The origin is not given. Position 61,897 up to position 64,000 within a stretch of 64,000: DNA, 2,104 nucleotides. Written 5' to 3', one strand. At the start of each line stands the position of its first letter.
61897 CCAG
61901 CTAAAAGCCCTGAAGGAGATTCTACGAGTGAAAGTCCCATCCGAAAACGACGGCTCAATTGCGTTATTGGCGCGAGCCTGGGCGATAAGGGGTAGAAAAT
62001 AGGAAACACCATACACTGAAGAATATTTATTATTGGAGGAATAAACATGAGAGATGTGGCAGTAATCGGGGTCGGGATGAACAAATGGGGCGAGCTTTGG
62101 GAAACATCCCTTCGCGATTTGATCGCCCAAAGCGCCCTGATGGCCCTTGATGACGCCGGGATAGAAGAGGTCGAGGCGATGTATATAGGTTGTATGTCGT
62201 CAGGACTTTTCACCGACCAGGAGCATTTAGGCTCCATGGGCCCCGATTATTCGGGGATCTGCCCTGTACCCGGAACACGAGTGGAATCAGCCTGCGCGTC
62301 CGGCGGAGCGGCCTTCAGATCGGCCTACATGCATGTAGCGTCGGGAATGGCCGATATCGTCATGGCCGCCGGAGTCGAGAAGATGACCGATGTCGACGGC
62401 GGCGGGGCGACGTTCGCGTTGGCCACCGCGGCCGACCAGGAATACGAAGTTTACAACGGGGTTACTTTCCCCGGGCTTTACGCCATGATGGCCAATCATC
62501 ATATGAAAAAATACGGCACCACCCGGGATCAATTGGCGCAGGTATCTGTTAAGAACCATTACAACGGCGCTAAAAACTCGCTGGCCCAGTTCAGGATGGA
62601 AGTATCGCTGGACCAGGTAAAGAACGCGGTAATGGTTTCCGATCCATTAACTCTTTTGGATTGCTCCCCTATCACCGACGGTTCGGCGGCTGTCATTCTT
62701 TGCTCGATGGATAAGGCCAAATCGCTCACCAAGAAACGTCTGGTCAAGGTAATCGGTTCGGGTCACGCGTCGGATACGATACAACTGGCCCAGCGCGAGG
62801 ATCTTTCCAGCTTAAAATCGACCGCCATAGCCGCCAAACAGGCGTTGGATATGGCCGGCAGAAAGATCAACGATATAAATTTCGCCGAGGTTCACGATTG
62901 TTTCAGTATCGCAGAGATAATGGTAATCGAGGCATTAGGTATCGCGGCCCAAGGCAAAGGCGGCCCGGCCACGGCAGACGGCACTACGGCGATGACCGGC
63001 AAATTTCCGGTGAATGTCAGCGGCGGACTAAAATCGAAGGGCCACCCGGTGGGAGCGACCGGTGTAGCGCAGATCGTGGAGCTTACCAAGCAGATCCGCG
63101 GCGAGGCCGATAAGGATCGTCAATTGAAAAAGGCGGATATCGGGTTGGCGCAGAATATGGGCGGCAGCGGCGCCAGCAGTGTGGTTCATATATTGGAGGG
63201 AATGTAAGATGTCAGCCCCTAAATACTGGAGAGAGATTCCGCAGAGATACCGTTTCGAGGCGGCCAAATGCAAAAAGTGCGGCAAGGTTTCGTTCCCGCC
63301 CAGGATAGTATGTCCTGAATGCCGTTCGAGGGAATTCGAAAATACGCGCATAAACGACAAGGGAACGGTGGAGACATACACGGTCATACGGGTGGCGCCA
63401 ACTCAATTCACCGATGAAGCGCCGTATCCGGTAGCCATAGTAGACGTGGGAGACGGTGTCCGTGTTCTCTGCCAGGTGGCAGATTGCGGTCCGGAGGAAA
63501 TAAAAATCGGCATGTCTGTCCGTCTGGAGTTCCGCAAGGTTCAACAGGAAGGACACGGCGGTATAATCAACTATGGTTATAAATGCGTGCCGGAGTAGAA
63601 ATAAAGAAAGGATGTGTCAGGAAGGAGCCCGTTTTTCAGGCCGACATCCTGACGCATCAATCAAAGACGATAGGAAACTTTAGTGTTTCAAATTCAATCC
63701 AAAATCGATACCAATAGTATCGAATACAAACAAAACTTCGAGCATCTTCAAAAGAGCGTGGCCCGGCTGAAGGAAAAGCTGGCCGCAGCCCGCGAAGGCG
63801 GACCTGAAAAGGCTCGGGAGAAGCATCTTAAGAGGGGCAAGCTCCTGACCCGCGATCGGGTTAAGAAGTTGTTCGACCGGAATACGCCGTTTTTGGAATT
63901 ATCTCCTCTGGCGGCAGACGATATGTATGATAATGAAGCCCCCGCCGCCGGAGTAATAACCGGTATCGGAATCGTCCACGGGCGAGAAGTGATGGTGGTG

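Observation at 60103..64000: Archaeal-type thiolase / HMG-CoA synthase / DUF35 channelling trio in a bacterial genome, with an inserted SAM methyltransferase and adjacent acyl-CoA carboxyltransferase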

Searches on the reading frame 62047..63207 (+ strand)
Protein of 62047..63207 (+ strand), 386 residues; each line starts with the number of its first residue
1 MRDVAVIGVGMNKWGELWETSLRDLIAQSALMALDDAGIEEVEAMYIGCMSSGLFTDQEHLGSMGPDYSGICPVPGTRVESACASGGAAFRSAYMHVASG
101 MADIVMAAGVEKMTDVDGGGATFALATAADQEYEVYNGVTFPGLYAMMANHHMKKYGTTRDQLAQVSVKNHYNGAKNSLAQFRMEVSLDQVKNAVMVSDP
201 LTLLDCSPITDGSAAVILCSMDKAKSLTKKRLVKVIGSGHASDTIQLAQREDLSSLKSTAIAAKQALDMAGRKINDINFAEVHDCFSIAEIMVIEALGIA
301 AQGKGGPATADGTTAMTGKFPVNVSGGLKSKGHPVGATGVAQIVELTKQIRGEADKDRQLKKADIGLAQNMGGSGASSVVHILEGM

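Call 4: search_protein_families(library=pfam, proteins=[window:62047-63207:+], max_evalue=0.01)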
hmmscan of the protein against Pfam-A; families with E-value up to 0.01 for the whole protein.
window:62047-63207:+ (386 aa): 4 families
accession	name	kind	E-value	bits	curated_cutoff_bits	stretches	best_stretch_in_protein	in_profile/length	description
PF22691.2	Thiolase_C_1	-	8.2e-44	149.3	28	1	239-384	1-143/144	Thiolase C-terminal domain-like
PF00108.29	Thiolase_N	-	1.4e-24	87.3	26.4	1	6-221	3-259/260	Thiolase, N-terminal domain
PF02803.24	Thiolase_C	-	1.9e-11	44.1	27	1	259-354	24-101/123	Thiolase, C-terminal domain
PF00109.32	ketoacyl-synt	-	0.0005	20.2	20.8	1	78-119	169-210/252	Beta-ketoacyl synthase, N-terminal domain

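Call 7: search_protein_families(library=ncbifam, proteins=[window:62047-63207:+], max_evalue=0.001)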
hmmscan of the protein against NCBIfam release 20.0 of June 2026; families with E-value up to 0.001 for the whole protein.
window:62047-63207:+ (386 aa): 58 families (the best 25 are shown)
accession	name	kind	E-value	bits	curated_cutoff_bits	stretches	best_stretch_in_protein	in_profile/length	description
NF004720.0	PRK06064.1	subfamily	2.3e-157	523.8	420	1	1-384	1-386/389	thiolase domain-containing protein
NF053570.1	AcCoTHIOL_METTL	equivalog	3e-154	513.5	600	1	1-383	1-381/385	acetyl-CoA acetyltransferase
NF009228.0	PRK12578.1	subfamily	3.1e-104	348.7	485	1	2-384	3-386/387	thiolase domain-containing protein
NF005704.0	PRK07516.1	subfamily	1.2e-95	320.8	412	1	2-384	2-386/389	thiolase domain-containing protein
NF004810.0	PRK06157.1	equivalog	2.5e-95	319.9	403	1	2-382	7-392/400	acetyl-CoA acetyltransferase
NF006102.0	PRK08256.1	subfamily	4.6e-76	256.4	436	1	2-379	3-387/394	lipid-transfer protein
NF004982.0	PRK06365.1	equivalog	2.7e-75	254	695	2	1-252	15-267/430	thiolase domain-containing protein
NF004936.0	PRK06289.1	equivalog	2.5e-68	230.7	375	1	20-383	24-401/405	acetyl-CoA acetyltransferase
NF004715.0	PRK06059.1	equivalog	2.2e-60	204.7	424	1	2-380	4-395/399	lipid-transfer protein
NF004811.0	PRK06158.1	subfamily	5.5e-59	200.1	421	1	4-383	10-378/384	acetyl-CoA acetyltransferase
NF053628.1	BnzsclthlBbsBGT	equivalog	1.4e-57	195.3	750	1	2-358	5-355/389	benzoylsuccinyl-CoA thiolase subunit BbsB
NF006010.0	PRK08142.1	subfamily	1.4e-53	182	462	1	19-377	22-376/388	thiolase domain-containing protein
NF006180.0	PRK08313.1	subfamily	2e-51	175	514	1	2-375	4-374/389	thiolase domain-containing protein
NF004721.0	PRK06065.1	equivalog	5.3e-49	167.1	455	1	2-382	10-390/393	thiolase domain-containing protein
NF004722.0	PRK06066.1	equivalog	1.3e-44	152.7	516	1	2-370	4-369/385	thiolase domain-containing protein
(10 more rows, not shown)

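Call 27: search_solved_structures(query=window:62047-63207:+, show_alignments=2, max_evalue=1e-20)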
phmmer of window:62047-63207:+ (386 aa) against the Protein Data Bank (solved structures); distinct sequences matched with E-value up to 1e-20: 18.
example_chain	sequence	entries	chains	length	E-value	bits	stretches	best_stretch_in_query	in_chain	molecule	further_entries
6esq_A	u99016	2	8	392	5.9e-107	360.9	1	1-384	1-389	acetoacetyl-CoA thiolase | Acetyl-CoA acetyltransferase thiolase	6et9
7yvy_A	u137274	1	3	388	7e-107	360.7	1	1-383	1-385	Acetyl-CoA acetyltransferase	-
4yzo_A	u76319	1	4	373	9.8e-65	222.1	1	4-382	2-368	Putative acyl-CoA acyltransferase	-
4bi9_A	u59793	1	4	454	2.2e-54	188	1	16-383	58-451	3-KETOACYL-COA THIOLASE, PUTATIVE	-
6hsj_A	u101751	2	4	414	2.1e-53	184.8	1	4-379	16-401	SCP2-thiolase (type-1)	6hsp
6hrv_A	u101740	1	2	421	2.2e-53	184.7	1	4-379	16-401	SCP2-thiolase (type-1)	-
4bia_A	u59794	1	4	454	4.8e-53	183.6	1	16-383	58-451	3-KETOACYL-COA THIOLASE, PUTATIVE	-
3zbg_A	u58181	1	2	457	3e-51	177.7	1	23-384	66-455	3-KETOACYL-COA THIOLASE-LIKE PROTEIN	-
3zbk_A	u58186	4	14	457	6.3e-50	173.4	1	23-384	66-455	3-KETOACYL-COA THIOLASE-LIKE PROTEIN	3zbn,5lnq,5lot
3zbl_A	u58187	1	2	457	8.3e-50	173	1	23-384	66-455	3-KETOACYL-COA THIOLASE-LIKE PROTEIN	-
7pxp_C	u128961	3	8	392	5.7e-48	167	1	2-377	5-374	Benzoylsuccinyl-CoA thiolase subunit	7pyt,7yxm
4u4e_A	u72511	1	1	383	2.9e-35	125.2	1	5-378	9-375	Thiolase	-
9skh_I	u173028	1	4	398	1.6e-31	112.9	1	21-383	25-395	2,4-diacetylphloroglucinol biosynthesis protein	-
5m3k_C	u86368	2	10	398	3e-31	111.9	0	261-383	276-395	2,4-diacetylphloroglucinol biosynthesis protein PhlC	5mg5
9skm_I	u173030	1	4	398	3.4e-30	108.5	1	21-383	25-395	2,4-diacetylphloroglucinol biosynthesis protein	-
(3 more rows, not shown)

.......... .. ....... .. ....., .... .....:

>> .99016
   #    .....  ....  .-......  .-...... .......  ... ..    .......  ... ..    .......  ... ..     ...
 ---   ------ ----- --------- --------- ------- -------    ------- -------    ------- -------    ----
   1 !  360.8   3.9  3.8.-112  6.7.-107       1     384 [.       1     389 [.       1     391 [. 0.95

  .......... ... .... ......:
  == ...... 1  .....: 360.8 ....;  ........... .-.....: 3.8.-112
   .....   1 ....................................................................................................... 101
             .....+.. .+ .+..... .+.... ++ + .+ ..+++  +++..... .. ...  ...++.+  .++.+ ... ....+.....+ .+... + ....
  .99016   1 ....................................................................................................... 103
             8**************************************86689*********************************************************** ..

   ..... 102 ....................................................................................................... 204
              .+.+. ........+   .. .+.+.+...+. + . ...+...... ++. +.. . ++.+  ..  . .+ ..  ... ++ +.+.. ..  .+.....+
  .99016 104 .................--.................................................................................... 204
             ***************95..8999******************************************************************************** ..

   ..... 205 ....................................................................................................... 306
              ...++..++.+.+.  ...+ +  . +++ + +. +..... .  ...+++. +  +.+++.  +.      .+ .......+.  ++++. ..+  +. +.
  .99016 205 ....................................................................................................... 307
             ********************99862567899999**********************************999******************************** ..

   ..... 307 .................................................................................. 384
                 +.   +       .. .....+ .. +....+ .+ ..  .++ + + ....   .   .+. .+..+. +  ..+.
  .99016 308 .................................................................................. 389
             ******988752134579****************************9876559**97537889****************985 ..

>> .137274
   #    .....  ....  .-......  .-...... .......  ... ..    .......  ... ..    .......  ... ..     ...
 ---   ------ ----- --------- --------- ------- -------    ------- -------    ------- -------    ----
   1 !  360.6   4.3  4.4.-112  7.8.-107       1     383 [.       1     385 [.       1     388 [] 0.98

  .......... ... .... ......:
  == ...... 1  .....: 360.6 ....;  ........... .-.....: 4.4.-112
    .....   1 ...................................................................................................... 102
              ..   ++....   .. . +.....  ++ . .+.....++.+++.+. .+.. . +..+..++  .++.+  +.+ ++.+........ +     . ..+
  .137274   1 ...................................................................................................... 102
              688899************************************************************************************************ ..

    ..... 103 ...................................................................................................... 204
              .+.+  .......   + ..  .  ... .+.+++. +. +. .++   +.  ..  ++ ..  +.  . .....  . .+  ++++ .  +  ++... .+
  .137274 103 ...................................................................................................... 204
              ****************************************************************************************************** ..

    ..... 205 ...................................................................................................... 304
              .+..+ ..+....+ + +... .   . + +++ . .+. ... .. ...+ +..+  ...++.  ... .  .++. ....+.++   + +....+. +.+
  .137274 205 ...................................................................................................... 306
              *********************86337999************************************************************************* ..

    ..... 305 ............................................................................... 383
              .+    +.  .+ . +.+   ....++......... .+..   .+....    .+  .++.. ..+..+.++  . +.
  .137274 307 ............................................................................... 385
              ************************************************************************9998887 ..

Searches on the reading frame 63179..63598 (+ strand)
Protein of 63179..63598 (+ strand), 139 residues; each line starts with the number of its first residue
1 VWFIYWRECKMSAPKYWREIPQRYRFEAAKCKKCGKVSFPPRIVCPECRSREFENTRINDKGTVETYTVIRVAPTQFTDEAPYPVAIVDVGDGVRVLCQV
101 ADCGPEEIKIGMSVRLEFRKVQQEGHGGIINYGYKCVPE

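Call 4: search_protein_families(library=pfam, proteins=[window:63179-63598:+], max_evalue=0.01)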
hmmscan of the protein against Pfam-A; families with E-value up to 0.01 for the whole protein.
window:63179-63598:+ (139 aa): 2 families
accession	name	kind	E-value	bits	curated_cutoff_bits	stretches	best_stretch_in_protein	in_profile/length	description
PF01796.24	OB_ChsH2_C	-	2.9e-21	75.6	27.1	1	58-119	4-65/65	ChsH2, C-terminal OB-fold domain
PF12172.15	zf-ChsH2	-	7.1e-14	51.7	23.2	1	18-54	1-37/37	ChsH2, rubredoxin-like zinc ribbon domain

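Call 7: search_protein_families(library=ncbifam, proteins=[window:63209-63598:+], max_evalue=0.001)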
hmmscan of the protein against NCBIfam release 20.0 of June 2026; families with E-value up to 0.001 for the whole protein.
window:63209-63598:+ (129 aa): 1 family
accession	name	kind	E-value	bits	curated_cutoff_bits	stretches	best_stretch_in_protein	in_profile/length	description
NF053627.1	BnzsclthlBbsAGT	equivalog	3.9e-13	49.6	250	1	18-125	38-143/145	benzoylsuccinyl-CoA thiolase subunit BbsA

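Call 28: search_solved_structures(query=window:63209-63598:+, show_alignments=2, max_evalue=0.001)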
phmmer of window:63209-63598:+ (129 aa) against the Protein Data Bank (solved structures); distinct sequences matched with E-value up to 0.001: 8.
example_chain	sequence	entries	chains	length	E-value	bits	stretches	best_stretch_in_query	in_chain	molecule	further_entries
6esq_E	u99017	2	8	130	8e-32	113.6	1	5-128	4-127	Pfam DUF35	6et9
9myr_B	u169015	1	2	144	8.7e-16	61.7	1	3-109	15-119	Acyl dehydratase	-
5m3k_B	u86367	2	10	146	2e-13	54.1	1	5-127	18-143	2,4-diacetylphloroglucinol biosynthesis protein PhlB | 2,4-diacetylphloroglucinol biosynthesis protein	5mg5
6ok1_B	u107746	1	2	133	7.9e-13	52.1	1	6-111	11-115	ChsH2(DUF35)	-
9vbo_H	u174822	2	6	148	2.3e-12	50.6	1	3-125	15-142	2,4-diacetylphloroglucinol biosynthesis protein PhlB family protein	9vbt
9skh_E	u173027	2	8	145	9.9e-12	48.5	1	5-127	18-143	2,4-diacetylphloroglucinol biosynthesis protein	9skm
7pxp_A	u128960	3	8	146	7.2e-07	32.8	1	17-91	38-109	Benzoylsuccinyl-CoA thiolase subunit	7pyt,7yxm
6htj_A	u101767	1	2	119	0.00017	25.1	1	17-108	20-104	Nucleic-acid-binding protein containing a Zn-ribbon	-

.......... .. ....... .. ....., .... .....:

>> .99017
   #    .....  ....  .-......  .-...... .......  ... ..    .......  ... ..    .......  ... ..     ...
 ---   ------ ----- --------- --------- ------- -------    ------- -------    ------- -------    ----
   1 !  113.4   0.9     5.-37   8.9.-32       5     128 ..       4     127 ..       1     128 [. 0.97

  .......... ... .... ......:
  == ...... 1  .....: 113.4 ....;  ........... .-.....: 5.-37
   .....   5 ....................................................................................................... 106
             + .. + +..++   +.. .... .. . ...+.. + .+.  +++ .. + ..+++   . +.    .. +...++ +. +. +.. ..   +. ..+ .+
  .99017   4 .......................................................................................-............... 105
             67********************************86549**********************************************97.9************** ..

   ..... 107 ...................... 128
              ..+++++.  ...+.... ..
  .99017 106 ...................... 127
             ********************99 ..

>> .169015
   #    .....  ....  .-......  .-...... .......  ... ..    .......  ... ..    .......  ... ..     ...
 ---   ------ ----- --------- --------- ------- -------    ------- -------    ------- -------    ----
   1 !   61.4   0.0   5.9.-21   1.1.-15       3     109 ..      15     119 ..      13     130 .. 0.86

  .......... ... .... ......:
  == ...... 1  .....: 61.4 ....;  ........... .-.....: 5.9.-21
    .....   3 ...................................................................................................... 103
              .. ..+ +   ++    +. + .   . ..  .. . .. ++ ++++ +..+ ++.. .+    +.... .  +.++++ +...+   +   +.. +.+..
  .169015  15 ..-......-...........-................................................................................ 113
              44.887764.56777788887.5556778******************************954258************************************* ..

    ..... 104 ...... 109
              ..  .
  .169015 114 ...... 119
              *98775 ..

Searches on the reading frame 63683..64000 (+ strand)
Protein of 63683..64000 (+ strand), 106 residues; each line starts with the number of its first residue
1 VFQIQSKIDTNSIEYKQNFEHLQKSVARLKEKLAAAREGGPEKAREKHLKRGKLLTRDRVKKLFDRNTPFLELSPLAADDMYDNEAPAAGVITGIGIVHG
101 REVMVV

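Call 7: search_protein_families(library=ncbifam, proteins=[window:63683-64000:+], max_evalue=0.001)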
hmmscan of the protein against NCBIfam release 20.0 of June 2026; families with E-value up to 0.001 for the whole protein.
window:63683-64000:+ (106 aa): 1 family
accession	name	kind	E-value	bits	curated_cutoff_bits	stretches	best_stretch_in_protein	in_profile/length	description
TIGR01117.1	mmdA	subfamily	4e-10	39.1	998.8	1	25-105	2-86/512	methylmalonyl-CoA decarboxylase subunit alpha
